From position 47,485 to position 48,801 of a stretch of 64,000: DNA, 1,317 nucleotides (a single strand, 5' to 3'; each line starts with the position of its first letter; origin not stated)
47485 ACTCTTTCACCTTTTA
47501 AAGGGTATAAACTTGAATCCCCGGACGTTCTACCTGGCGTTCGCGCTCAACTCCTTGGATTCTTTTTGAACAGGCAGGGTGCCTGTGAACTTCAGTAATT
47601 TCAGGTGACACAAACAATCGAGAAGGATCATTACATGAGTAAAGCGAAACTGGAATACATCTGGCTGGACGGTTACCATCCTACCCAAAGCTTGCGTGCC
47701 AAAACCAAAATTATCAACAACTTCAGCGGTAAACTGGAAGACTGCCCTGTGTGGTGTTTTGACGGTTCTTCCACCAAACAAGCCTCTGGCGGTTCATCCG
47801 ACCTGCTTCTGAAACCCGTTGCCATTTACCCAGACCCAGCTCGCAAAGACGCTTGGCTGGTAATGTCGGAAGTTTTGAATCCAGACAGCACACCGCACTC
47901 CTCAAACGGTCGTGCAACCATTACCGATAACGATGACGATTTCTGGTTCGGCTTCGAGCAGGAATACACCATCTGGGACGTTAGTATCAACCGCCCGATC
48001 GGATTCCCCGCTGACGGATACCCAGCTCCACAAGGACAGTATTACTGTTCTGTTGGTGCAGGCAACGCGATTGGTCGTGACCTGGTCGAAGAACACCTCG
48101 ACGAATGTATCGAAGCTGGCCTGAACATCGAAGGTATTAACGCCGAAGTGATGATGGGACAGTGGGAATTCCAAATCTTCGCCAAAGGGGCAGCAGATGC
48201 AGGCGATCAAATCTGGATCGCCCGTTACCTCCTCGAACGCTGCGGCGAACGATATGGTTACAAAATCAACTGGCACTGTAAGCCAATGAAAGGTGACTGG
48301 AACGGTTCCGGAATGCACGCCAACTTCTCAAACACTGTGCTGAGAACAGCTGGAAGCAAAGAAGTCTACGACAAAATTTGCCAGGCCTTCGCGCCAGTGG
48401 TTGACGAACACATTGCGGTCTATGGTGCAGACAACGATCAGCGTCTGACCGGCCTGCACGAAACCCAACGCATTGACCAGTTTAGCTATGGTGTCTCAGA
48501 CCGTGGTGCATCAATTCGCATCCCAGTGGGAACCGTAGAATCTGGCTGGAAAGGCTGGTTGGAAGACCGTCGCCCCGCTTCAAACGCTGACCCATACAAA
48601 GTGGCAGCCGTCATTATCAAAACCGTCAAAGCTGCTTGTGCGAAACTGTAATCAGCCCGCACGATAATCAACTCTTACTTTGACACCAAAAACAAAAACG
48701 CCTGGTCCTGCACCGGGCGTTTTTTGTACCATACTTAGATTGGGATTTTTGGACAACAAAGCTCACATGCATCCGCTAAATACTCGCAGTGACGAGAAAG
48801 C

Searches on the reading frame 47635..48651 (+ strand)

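Call 36: search_protein_families(library=pfam, proteins=[window:47635-48651:+], max_evalue=0.00001)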
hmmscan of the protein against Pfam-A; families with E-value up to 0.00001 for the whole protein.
window:47635-48651:+ (338 aa): 2 families
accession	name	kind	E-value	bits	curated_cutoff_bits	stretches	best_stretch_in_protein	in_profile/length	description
PF00120.29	Gln-synt_C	-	1.9e-17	63.8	24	1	98-232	17-155/344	Glutamine synthetase, catalytic domain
PF03951.24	Gln-synt_N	-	2.7e-11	43.3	33.4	1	5-83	4-82/82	Glutamine synthetase, beta-Grasp domain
